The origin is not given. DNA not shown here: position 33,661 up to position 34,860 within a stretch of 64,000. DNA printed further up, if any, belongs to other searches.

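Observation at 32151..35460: MinD / degenerate KaiC-like / type IV pilin-like / anchored secreted protein operon without the usual pilus ATPase and platform genes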

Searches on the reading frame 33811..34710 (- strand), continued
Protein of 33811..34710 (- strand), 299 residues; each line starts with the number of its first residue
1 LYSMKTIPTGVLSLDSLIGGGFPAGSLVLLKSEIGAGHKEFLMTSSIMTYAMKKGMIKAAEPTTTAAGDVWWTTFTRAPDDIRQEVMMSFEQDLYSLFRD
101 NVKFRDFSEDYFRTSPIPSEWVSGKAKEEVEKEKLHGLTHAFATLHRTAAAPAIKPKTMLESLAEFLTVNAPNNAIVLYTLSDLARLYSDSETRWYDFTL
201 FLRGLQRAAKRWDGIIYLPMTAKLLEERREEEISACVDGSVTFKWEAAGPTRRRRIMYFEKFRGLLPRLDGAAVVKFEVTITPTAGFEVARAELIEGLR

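Call 19: find_related_loci(query=A1, collection=genome_contigs, flank=10000)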
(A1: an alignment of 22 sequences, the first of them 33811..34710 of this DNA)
Query A1 (299 aa) in genome_contigs; peptide patterns used: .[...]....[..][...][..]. (x = any residue, [..] = any of these).
143 stretches matched a pattern; 135 encode a relative of the query (tblastn E <= 1e-3); the best 80 are kept; 80 distinct loci.
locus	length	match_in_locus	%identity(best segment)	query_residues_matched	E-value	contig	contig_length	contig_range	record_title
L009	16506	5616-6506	97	3-299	0e+0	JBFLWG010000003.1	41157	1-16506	MAG: Candidatus Hadarchaeota archaeon isolate MAG026 MAG026_3, whole genome shotgun sequence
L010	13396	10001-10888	77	4-299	7e-160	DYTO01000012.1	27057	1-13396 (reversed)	MAG TPA_asm: Candidatus Hadarchaeum sp. isolate DR5_53_9 Afr_mines_DR5_213_length_27057_cov_3_323346, whole genome shotg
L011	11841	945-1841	73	1-299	2e-155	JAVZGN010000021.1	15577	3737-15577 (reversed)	MAG: Candidatus Hadarchaeales archaeon isolate DRTY-6_201808_bins_36 DRTY-6_201808_bins_36_scaffold_21, whole genome sho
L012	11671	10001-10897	76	1-299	6e-155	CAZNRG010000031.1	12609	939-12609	MAG TPA_asm: Candidatus Hadarchaeota archaeon isolate SRP239594_co1_76 genome assembly, contig: NODE_2493_length_12609_c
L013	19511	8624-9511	69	5-299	2e-139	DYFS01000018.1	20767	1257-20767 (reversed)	MAG TPA_asm: Candidatus Hadarchaeum sp. isolate BE2011_56_16 Afr_mines_BE2011_758_length_20767_cov_6_076139, whole genom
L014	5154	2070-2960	65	4-299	3e-123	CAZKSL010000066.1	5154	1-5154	MAG TPA_asm: Candidatus Hadarchaeota archaeon isolate SRP323688_co1_12 genome assembly, contig: NODE_22001_length_5154_c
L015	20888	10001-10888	76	4-299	2e-154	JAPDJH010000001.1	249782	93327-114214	MAG: Hadesarchaea archaeon isolate S4B4_HD70 c_000000000015, whole genome shotgun sequence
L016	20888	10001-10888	53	4-299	7e-97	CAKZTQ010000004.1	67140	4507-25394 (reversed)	MAG: uncultured archaeon isolate S1_Bin_MAXBIN__091_sub_1 genome assembly, contig: c_000000695055, whole genome shotgun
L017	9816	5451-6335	49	4-299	1e-93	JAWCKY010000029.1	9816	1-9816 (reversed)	MAG: Candidatus Hadarchaeales archaeon isolate JZ-2_201705_bins_157 JZ-2_201705_bins_157_scaffold_29, whole genome shotg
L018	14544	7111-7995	49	5-299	6e-90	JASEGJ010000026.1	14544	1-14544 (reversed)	MAG: Candidatus Hodarchaeaceae archaeon isolate Yes49-31 NODE_26_length_14544_cov_20.293326, whole genome shotgun sequen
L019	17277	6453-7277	36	4-297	2e-64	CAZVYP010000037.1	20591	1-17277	MAG TPA_asm: uncultured Methanocellales archaeon isolate binchicken_co383_63 genome assembly, contig: NODE_671_length_20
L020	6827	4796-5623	38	3-297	3e-64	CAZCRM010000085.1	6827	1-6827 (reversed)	MAG TPA_asm: uncultured Methanosarcinales archaeon isolate SRP216583_co2_253 genome assembly, contig: NODE_9667_length_6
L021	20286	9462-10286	37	4-297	4e-62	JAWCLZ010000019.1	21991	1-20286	MAG: Methanocellales archaeon isolate JZ-2_201705_bins_257 JZ-2_201705_bins_257_scaffold_19, whole genome shotgun sequen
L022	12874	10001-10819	40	7-297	1e-61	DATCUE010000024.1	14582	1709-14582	MAG TPA_asm: Candidatus Methanoperedens sp. isolate SMAG_U7350 k141_139141, whole genome shotgun sequence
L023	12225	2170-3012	37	2-297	3e-61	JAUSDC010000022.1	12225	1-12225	MAG: Candidatus Methanoperedens sp. isolate E14_concoct.bin.71 E14_k141_481096, whole genome shotgun sequence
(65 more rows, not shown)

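Call 22: search_solved_structures(query=A1, max_evalue=1, show_alignments=2)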
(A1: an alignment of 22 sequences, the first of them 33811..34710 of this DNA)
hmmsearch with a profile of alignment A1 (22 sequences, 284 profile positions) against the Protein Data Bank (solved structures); distinct sequences matched with E-value up to 1: 130 (the best 60 are shown).
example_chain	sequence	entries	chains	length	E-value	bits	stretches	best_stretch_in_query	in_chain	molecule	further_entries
8zn5_B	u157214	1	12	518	4.5e-11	45.8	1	5-46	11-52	KaiC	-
7dy1_A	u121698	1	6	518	2.8e-09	39.9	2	4-45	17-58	Circadian clock protein kinase KaiC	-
4o0m_A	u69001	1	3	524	2.9e-09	39.8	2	4-45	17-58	Circadian clock protein kinase KaiC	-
5jwq_A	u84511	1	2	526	4.6e-09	39.2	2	4-45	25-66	Circadian clock protein kinase KaiC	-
2w0m_A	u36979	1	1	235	7.9e-09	38.4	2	7-46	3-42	SSO2452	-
8db3_A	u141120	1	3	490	3.6e-08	36.2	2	8-50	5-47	Circadian clock protein KaiC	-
8zn7_D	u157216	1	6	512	5.8e-08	35.6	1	3-44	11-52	KaiC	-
8dba_A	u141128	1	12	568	6.1e-08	35.5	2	8-50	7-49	Circadian clock protein KaiC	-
8fwi_A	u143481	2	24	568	7.3e-08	35.2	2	8-50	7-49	Circadian clock protein KaiC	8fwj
5jed_A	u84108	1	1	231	1.5e-07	34.2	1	7-53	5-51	DNA repair and recombination protein RadA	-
5kdd_A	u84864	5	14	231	2.1e-07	33.7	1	7-53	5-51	DNA repair and recombination protein RadA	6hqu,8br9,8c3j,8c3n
8zn6_F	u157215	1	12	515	3e-07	33.2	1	4-46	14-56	KaiC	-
2zts_A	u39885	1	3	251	7.2e-07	32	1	4-46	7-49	Putative uncharacterized protein PH0186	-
5lb4_A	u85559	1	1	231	1.2e-06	31.2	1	7-79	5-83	DNA repair and recombination protein RadA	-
5qul_A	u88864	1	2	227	2.2e-06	30.4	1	7-79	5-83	RadA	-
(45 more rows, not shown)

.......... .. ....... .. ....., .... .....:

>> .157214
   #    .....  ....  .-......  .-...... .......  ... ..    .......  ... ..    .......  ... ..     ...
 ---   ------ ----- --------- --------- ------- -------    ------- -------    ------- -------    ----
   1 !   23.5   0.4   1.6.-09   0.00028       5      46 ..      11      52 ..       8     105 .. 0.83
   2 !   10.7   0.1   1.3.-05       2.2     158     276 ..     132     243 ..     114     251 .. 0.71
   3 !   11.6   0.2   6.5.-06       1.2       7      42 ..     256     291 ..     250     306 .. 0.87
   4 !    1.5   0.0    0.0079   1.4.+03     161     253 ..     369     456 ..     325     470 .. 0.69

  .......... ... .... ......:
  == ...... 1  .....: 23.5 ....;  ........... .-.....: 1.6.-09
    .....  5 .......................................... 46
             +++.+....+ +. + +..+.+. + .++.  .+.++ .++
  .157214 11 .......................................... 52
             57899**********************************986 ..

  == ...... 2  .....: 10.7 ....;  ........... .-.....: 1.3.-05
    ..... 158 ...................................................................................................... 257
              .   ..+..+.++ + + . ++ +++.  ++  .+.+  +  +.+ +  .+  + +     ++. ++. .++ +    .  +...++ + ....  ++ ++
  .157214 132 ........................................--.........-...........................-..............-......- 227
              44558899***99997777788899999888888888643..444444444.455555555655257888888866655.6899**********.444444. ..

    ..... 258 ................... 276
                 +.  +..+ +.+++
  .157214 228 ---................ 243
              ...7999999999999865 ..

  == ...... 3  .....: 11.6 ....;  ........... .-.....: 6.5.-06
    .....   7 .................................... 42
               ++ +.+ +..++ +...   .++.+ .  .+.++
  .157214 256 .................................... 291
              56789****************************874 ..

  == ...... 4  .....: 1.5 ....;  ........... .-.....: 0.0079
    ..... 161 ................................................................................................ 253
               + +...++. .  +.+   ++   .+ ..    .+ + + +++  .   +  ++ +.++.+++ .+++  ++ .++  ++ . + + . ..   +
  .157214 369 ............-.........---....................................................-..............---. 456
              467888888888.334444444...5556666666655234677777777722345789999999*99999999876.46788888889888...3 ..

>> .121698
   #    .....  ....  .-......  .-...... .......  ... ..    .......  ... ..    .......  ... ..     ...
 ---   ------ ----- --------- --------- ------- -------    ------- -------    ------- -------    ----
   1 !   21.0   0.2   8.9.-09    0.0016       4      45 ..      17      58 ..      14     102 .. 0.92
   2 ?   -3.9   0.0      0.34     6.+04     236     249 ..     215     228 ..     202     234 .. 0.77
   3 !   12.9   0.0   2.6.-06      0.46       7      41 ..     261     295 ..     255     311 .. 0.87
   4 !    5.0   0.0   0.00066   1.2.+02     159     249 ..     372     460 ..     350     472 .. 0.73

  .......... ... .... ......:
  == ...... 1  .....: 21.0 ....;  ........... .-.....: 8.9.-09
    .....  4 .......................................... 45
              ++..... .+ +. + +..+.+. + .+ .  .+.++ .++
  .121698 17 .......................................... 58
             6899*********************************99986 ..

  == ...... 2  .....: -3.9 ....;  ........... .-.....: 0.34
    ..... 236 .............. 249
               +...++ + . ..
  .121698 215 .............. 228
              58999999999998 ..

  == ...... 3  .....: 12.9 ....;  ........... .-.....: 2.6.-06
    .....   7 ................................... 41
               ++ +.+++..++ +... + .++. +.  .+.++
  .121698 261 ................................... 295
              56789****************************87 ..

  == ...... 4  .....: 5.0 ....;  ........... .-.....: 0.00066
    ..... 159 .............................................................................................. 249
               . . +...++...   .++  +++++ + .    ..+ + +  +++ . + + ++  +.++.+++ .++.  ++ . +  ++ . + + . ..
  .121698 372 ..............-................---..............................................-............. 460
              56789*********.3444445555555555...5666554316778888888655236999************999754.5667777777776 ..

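Call 24: find_homologous_proteins(query=L016:18628-20835:-, max_evalue=1e-30)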
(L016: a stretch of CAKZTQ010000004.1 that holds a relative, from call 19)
Query L016:18628-20835:- (735 aa): 606 proteins with E <= 1e-30 among 8000 candidates; the best 120 are listed.
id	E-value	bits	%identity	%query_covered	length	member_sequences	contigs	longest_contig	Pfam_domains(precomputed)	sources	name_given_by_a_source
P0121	0.0e+0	1586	99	100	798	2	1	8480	PF23989.1,PF00437.27,PF23990.2,PF27713.1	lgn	-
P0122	0.0e+0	1358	86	100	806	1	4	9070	PF23989.1,PF00437.27,PF23990.2,PF27713.1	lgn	-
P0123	0.0e+0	1252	89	87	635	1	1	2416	PF23989.1,PF00437.27,PF23990.2,PF27713.1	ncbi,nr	ncbi:MAG: ATPase, T2SS/T4P/T4SS family, partial [Hadesarchaea archaeon]|nr:ATPase, T2SS/T4P/T4SS fam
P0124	0.0e+0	1235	74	67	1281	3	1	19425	PF23989.1,PF00437.27,PF23990.2,PF14528.12,PF14890.12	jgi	jgi:type IV secretory pathway ATPase VirB11/archaellum biosynthesis ATPase/intein/homing endonucleas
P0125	0.0e+0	1037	61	66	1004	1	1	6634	PF23989.1,PF00437.27,PF23990.2,PF14890.12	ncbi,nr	ncbi:MAG: ATPase, T2SS/T4P/T4SS family [Candidatus Hodarchaeaceae archaeon]|nr:ATPase, T2SS/T4P/T4SS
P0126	1.6e-260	884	67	80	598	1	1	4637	PF23989.1,PF00437.27,PF23990.2,PF27713.1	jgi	jgi:flagellar protein FlaI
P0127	5.6e-260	883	64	84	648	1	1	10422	PF23989.1,PF00437.27,PF23990.2,PF27713.1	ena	-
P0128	1.1e-259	882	72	70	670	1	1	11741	PF23989.1,PF00437.27,PF23990.2,PF27713.1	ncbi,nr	ncbi:MAG: ATPase, T2SS/T4P/T4SS family [Hadesarchaea archaeon]|nr:ATPase, T2SS/T4P/T4SS family [Hade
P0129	2.8e-259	880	63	87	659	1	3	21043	PF23989.1,PF00437.27,PF23990.2,PF27713.1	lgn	-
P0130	4.8e-259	880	74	70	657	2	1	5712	PF23989.1,PF00437.27,PF23990.2,PF27713.1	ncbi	ncbi:MAG: type II/IV secretion system ATPase subunit [Candidatus Hadarchaeales archaeon]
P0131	1.4e-258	878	72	71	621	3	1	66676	PF23989.1,PF00437.27,PF23990.2,PF27713.1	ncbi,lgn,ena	-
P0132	1.6e-258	878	71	39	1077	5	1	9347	PF23989.1,PF00437.27,PF23990.2,PF14528.12,PF14890.12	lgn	-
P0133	2.5e-258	877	68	74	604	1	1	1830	PF23989.1,PF00437.27,PF23990.2,PF27713.1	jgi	jgi:flagellar protein FlaI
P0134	3.4e-258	877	63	84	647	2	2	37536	PF23989.1,PF00437.27,PF23990.2,PF27713.1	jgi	-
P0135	1.4e-257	875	72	70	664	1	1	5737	PF23989.1,PF00437.27,PF23990.2,PF27713.1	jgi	-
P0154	1.1e-251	855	71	70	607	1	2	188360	PF23989.1,PF00437.27,PF23990.2,PF27713.1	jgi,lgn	jgi:flagellar protein FlaI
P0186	2.9e-196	672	63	64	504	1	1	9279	PF00437.27,PF23990.2,PF27713.1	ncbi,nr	ncbi:MAG: type II/IV secretion system ATPase subunit, partial [Candidatus Hadarchaeota archaeon]|nr:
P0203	4.7e-173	595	61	61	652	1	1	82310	PF00437.27,PF23990.2,PF27713.1,PF14890.12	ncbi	ncbi:MAG: ATPase, T2SS/T4P/T4SS family, partial [Candidatus Hadarchaeota archaeon]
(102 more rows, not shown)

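Call 25: find_encoding_contigs(protein=P0154, flank=10000, max_places=2)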
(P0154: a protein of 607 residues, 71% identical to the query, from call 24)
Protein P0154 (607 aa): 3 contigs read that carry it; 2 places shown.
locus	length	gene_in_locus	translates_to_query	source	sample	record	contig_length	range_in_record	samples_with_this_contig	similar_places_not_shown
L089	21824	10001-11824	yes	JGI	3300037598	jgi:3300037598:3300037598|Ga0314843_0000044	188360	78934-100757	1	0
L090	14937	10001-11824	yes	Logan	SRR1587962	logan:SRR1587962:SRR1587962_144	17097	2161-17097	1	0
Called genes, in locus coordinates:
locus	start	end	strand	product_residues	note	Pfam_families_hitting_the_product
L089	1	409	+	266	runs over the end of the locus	PF01887:SAM_HAT_N, PF20257:SAM_HAT_C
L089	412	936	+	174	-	PF01467:CTP_transf_like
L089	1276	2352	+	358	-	PF01137:RTC, PF05189:RTC_insert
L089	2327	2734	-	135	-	PF01502:PRA-CH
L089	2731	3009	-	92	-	PF01503:PRA-PH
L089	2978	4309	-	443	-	PF00815:Histidinol_dh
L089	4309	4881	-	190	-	PF00475:IGPD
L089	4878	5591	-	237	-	PF00977:His_biosynth, PF05690:ThiG (faint), PF01180:DHO_dh (faint), PF01207:Dus (faint)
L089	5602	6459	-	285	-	PF01634:HisG, PF08029:HisG_C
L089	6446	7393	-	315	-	PF00155:Aminotran_1_2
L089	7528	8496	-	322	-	PF06626:DUF1152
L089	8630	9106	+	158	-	PF08279:HTH_11 (weak), PF13404:HTH_AsnC-type, PF13412:HTH_24, PF22451:NirdL-like_HTH (weak), PF01037:AsnC_trans_reg, PF22482:AsnC_trans_reg_3 (weak)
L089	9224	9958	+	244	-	PF06439:3keto-disac_hyd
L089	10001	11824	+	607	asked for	PF23990:PilB3_N, PF00437:T2SSE, PF27713:UCP018868 (weak), PF23989:PilB3_C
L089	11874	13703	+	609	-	PF00482:T2SSF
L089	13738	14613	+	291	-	PF05569:Peptidase_M56 (weak), PF01435:Peptidase_M48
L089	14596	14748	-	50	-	PF03911:Sec61_beta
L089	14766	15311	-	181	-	PF04068:Fer4_RLI, PF04034:Ribo_biogen_C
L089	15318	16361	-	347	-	PF01261:AP_endonuc_2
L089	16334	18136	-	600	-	PF02919:Topoisom_I_N, PF01028:Topoisom_I, PF14370:Topo_C_assoc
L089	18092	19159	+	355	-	PF00994:MoCF_biosynth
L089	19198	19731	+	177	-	PF12804:NTP_transf_3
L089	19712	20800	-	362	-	PF00478:IMPDH (weak), PF01180:DHO_dh, PF03060:NMO (weak), PF00037:Fer4 (weak), PF12838:Fer4_7, PF13237:Fer4_10, PF14697:Fer4_21, PF00037:Fer4, +7 more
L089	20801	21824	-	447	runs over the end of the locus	PF01979:Amidohydro_1, PF07969:Amidohydro_3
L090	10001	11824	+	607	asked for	PF23990:PilB3_N, PF00437:T2SSE, PF27713:UCP018868 (weak), PF23989:PilB3_C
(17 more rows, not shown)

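Call 27: find_encoding_contigs(protein=P0203, flank=8000, max_places=2)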
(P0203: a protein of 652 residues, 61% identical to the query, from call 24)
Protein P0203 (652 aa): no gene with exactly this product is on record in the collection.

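Call 28: find_encoding_contigs(protein=P0186, flank=8000, max_places=2)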
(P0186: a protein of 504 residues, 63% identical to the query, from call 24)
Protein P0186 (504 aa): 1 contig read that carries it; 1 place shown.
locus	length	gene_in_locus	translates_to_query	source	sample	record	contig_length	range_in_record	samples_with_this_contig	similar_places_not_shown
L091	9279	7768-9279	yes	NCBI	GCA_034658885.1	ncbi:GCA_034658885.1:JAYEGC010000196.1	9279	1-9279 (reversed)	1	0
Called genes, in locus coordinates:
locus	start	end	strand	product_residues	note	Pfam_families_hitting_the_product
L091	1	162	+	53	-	PF28406:AcnX_3rd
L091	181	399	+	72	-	PF10049:DUF2283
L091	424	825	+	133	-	PF01989:AcnX_swivel_put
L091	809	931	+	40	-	-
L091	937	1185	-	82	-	-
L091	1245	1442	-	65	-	-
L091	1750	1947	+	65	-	-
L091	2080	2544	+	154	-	PF07929:PRiA4_ORF3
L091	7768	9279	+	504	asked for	PF23990:PilB3_N, PF00437:T2SSE, PF27713:UCP018868 (weak)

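Call 29: predict_structure(alignment_id=A1)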
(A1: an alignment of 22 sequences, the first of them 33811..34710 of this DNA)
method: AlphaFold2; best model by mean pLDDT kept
length: 299 residues; sequences in the alignment: 22
mean_pLDDT: 85.7   pTM: 0.83
mean pLDDT of the five models: 85.7, 84.3, 78.2, 75.9, 75.0
residues with pLDDT >= 90: 196; 70-90: 48; 50-70: 38; < 50: 17
segments of 3 or more residues with pLDDT < 50: 146-155, 297-299
pLDDT, mean of each block of 10 residues (from residue 1): 79 91 95 95 96 92 91 94 96 96 92 73 68 63 47 61 95 96 91 93 96 96 94 95 92 91 69 76 94 62
secondary structure, 60 per line:
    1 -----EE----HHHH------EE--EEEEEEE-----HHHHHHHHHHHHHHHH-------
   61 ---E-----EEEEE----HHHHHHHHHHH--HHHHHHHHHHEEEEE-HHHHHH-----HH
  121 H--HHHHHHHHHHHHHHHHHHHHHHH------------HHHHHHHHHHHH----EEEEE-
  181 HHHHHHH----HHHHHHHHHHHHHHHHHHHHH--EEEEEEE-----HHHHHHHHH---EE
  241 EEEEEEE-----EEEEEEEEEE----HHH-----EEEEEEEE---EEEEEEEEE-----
elements in order: H12-15 E26-32 H38-53 E70-74 H79-89 H92-101 E102-106 H108-113 H124-146 H159-170 E175-179 H181-187 H192-212 E215-221 H227-235 E239-247 E253-262 E275-282 E286-294
